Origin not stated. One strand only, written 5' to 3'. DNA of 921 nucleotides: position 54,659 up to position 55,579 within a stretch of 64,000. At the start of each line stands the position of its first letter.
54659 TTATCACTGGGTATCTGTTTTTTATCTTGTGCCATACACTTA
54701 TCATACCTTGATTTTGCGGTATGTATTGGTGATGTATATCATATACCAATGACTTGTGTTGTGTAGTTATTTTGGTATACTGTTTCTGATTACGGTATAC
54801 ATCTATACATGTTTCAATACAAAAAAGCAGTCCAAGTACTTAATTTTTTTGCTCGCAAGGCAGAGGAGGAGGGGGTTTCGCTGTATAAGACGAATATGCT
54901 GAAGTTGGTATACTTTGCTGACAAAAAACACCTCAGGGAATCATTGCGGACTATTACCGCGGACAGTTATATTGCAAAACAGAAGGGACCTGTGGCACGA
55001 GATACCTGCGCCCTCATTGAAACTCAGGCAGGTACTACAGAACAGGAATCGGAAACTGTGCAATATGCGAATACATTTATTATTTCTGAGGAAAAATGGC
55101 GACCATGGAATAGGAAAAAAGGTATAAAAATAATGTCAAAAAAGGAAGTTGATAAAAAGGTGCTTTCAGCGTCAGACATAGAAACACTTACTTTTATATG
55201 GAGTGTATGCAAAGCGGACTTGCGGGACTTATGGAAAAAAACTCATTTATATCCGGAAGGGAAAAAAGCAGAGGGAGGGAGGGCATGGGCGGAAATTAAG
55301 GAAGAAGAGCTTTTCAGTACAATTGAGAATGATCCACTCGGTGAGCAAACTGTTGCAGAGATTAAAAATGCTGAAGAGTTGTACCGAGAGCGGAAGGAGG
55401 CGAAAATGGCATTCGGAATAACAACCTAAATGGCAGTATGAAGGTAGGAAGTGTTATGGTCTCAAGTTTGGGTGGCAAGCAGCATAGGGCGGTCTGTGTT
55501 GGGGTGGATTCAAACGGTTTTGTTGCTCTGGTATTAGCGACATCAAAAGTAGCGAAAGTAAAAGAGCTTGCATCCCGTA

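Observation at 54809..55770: Panacea (DUF4065) antitoxin-like gene with a tightly linked downstream small gene: candidate toxin-antitoxin pair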

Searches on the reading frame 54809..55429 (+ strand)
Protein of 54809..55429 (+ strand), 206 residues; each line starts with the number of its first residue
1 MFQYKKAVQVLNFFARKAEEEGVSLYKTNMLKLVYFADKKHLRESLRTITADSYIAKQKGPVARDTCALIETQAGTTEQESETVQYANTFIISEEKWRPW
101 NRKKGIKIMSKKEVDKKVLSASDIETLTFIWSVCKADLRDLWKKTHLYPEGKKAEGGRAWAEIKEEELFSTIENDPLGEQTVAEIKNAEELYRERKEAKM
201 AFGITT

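Call 3: search_protein_families(library=pfam, proteins=[window:54809-55429:+], max_evalue=1)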
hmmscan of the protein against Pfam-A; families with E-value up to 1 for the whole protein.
window:54809-55429:+ (206 aa): 1 family
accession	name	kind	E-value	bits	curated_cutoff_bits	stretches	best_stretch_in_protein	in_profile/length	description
PF13274.11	SocA_Panacea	-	1e-11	46.1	25.7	1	31-146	2-107/113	Antitoxin SocA-like, Panacea domain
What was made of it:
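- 54809..55429 (+): panA: Panacea (DUF4065) domain antitoxin gene, 206 aa, intact. Pfam PF13274, 46.1 bits against a 25.7-bit cut-off, residues 31-146 (call 3).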

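Call 4: search_protein_families(library=padloc, proteins=[window:54809-55429:+], max_evalue=1)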
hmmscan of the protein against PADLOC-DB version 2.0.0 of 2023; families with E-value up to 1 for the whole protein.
window:54809-55429:+ (206 aa): 0 families

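Call 5: search_protein_families(library=ncbifam, proteins=[window:54809-55429:+], max_evalue=1)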
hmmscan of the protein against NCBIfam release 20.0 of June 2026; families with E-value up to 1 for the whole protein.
window:54809-55429:+ (206 aa): 1 family
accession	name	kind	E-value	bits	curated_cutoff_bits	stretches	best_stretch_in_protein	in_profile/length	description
NF047745.1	SocA_antitoxin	equivalog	0.0021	17.7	190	1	10-69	6-65/176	type VI toxin-antitoxin system SocA family antitoxin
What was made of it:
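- On SocA (type VI antitoxin, NCBIfam NF047745 equivalog): 17.7 bits against a cut-off of 190 (call 5).
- Closest known: SocAB. Different: The NCBIfam SocA equivalog model scores 17.7 bits against a cut-off of 190 (call 5).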

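Call 7: find_homologous_proteins(query=window:54809-55429:+)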
Query window:54809-55429:+ (206 aa): 29 proteins with E <= 0.001 among 273 candidates.
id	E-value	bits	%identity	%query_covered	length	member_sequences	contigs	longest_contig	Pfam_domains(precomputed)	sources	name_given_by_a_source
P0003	6.3e-102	357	82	100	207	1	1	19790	PF13274.12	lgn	-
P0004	2.0e-87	310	70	100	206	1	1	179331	PF13274.12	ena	-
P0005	4.2e-87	309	97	70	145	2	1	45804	-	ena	-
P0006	2.4e-76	274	64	100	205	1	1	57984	PF13274.12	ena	-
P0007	2.5e-64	235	59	99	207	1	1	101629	PF13274.12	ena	-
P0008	9.7e-64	233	57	99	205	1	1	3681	PF13274.12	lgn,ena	-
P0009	1.8e-61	225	57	99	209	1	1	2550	PF13274.12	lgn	-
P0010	5.2e-60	221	57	99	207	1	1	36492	PF13274.12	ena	-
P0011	9.3e-55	203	53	98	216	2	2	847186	PF13274.12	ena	-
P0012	4.4e-51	191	51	95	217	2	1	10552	PF13274.12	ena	-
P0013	3.9e-47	179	48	96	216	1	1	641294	PF13274.12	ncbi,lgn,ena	-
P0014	4.8e-43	165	56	76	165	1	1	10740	PF13274.12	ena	-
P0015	6.8e-43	165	49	99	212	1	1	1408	PF13274.12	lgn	-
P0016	8.5e-42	161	47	98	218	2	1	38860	PF13274.12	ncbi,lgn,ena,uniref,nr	ncbi:MAG: DUF4065 domain-containing protein [Candidatus Spechtbacteria bacterium SB0662_bin_43]|unir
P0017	2.5e-40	156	47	100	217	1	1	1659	PF13274.12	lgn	-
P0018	1.1e-37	148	48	95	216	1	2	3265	PF13274.12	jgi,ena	-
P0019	8.5e-19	86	45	74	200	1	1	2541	PF13274.12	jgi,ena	-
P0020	8.2e-18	83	44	74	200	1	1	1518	PF13274.12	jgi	-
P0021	6.1e-17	80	42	75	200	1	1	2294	PF13274.12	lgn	-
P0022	4.8e-14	71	38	75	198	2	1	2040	PF13274.12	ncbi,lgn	-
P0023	7.8e-14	70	41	75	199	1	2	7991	PF13274.12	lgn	-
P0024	2.5e-12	65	36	75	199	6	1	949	PF13274.12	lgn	-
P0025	3.9e-12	64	36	85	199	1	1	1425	PF13274.12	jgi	jgi:uncharacterized phage-associated protein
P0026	4.1e-12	64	38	75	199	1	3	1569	PF13274.12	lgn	-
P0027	7.8e-12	63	37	74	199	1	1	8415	PF13274.12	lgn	-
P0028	1.2e-11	63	38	75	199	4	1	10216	PF13274.12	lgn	-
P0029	1.5e-11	63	37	77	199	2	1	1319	PF13274.12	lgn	-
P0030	5.2e-11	61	37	75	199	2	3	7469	PF13274.12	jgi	jgi:uncharacterized phage-associated protein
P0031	2.3e-10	59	32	92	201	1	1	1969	PF13274.12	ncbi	-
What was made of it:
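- On Panacea-domain antitoxin (PanA; Pfam PF13274 / DUF4065): Homologues are pre-annotated PF13274 (call 7).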

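Call 8: find_encoding_contigs(protein=P0003, flank=4000, max_places=2)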
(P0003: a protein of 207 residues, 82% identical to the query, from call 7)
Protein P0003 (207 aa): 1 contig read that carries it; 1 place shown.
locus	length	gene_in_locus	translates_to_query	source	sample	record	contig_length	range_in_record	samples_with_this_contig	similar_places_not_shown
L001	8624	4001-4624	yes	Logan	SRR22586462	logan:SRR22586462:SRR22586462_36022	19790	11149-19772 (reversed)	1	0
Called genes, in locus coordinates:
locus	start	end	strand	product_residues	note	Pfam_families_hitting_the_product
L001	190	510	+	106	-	-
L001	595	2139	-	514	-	PF13541:ChlI, PF07728:AAA_5 (faint), PF00493:MCM (faint), PF01078:Mg_chelatase, PF13335:Mg_chelatase_C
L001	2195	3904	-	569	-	-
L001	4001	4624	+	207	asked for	PF13274:SocA_Panacea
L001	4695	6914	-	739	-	PF01138:RNase_PH, PF00013:KH_1, PF00575:S1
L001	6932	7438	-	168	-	PF01936:NYN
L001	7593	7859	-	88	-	PF00312:Ribosomal_S15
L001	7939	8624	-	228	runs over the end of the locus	-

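Call 9: find_encoding_contigs(protein=P0004, flank=4000, max_places=2)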
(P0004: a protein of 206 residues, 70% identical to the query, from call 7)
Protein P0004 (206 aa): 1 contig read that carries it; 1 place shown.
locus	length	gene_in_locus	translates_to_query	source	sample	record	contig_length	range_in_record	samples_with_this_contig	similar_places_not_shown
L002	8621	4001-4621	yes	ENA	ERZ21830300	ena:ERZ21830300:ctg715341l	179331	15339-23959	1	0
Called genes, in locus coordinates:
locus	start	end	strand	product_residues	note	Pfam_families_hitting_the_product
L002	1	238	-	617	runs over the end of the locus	PF01411:tRNA-synt_2c, PF07973:tRNA_SAD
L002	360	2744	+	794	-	-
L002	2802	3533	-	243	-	-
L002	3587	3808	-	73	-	-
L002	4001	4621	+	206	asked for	PF13274:SocA_Panacea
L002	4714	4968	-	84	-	-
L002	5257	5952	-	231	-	-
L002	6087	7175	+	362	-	PF02661:Fic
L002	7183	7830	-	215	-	PF13177:DNA_pol3_delta2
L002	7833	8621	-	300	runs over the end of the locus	-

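Call 10: find_encoding_contigs(protein=P0009, flank=4000, max_places=2)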
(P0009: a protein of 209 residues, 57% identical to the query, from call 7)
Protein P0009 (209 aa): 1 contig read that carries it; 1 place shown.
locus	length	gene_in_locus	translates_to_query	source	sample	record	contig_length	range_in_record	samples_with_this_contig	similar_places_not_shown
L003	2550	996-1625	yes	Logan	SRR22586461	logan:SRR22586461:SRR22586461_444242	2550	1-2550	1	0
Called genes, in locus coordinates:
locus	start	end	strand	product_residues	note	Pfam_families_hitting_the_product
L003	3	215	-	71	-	?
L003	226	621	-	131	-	PF00237:Ribosomal_L22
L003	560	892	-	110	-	PF00203:Ribosomal_S19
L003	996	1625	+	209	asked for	PF13274:SocA_Panacea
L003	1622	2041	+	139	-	-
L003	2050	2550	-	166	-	?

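Call 11: find_encoding_contigs(protein=P0006, flank=4000, max_places=2)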
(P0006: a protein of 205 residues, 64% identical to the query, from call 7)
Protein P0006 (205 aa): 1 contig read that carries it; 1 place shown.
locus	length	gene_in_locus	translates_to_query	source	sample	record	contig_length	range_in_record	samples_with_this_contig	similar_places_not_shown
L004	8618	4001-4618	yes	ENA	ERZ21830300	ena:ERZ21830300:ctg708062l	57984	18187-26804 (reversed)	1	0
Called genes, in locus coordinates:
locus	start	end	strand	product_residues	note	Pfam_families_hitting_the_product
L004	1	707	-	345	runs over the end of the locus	PF13384:HTH_23 (weak), PF13565:HTH_32 (weak), PF00665:rve, PF13683:rve_3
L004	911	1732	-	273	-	-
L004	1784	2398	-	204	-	PF07963:N_methyl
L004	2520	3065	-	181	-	PF07963:N_methyl (weak)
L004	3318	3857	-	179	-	PF00578:AhpC-TSA, PF08534:Redoxin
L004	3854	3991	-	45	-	-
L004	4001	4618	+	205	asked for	PF13274:SocA_Panacea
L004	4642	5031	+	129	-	-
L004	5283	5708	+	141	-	-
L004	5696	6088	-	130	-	-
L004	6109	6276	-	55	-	-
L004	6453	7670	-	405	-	PF13175:AAA_15, PF13304:AAA_21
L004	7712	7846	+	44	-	-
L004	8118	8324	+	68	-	-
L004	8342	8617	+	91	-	-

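Call 13: find_encoding_contigs(protein=P0007, flank=4000, max_places=2)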
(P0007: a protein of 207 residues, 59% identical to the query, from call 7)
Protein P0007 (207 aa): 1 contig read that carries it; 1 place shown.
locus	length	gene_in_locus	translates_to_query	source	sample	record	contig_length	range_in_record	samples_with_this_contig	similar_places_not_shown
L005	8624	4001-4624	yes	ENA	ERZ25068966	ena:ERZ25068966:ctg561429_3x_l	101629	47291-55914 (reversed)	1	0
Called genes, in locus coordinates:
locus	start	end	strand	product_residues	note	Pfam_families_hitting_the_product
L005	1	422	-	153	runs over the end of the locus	PF00588:SpoU_methylase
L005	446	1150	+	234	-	PF01409:tRNA-synt_2d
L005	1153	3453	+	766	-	PF03483:B3_4, PF00877:NLPC_P60, PF03484:B5, PF17759:tRNA_synthFbeta (faint), PF03147:FDX-ACB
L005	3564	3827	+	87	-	-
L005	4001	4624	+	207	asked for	PF13274:SocA_Panacea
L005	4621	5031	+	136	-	-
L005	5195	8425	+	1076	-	PF04563:RNA_pol_Rpb2_1, PF04561:RNA_pol_Rpb2_2, PF04565:RNA_pol_Rpb2_3, PF10385:RNA_pol_Rpb2_45, PF00562:RNA_pol_Rpb2_6, PF04560:RNA_pol_Rpb2_7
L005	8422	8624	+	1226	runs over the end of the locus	PF04997:RNA_pol_Rpb1_1, PF00623:RNA_pol_Rpb1_2, PF04983:RNA_pol_Rpb1_3, PF04998:RNA_pol_Rpb1_5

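Call 14: find_encoding_contigs(protein=P0010, flank=4000, max_places=2)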
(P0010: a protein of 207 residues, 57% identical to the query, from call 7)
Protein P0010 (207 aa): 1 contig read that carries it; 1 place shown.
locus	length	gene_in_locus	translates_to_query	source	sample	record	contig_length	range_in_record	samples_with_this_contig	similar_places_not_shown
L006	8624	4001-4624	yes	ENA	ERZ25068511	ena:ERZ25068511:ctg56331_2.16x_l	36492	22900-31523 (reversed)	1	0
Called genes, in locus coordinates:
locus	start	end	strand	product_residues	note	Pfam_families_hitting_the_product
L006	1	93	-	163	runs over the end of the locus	PF06271:RDD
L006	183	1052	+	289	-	PF01170:UPF0020 (faint), PF01555:N6_N4_Mtase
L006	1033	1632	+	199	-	PF01844:HNH, PF14279:HNH_5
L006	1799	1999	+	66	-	-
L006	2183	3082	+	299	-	PF00078:RVT_1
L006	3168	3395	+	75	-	-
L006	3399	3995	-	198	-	PF07291:MauE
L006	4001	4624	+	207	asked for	PF13274:SocA_Panacea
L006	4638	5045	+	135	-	-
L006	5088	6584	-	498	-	PF28123:DUF8370, PF28130:DUF8371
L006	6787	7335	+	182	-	PF01471:PG_binding_1 (faint)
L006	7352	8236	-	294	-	-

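Call 69: predict_structure(alignment_id=A6)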
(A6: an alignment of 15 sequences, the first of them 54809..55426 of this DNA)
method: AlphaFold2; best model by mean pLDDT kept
length: 206 residues; sequences in the alignment: 15
mean_pLDDT: 90.4   pTM: 0.89
mean pLDDT of the five models: 90.4, 90.3, 90.0, 88.8, 87.7
residues with pLDDT >= 90: 144; 70-90: 49; 50-70: 13; < 50: 0
segments of 3 or more residues with pLDDT < 50: none
pLDDT, mean of each block of 10 residues (from residue 1): 95 98 95 97 94 93 95 77 93 82 85 96 98 93 93 81 92 89 89 88 68
secondary structure, 60 per line:
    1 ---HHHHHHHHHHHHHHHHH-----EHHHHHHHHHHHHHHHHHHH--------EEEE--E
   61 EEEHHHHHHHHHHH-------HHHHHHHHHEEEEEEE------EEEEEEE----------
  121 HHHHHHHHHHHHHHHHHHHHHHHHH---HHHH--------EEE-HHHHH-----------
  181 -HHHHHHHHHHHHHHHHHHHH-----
elements in order: H4-20 H27-45 E54-57 E60-63 H64-74 H82-90 E91-97 E104-110 H121-145 H149-152 E161-163 H165-169 H182-201
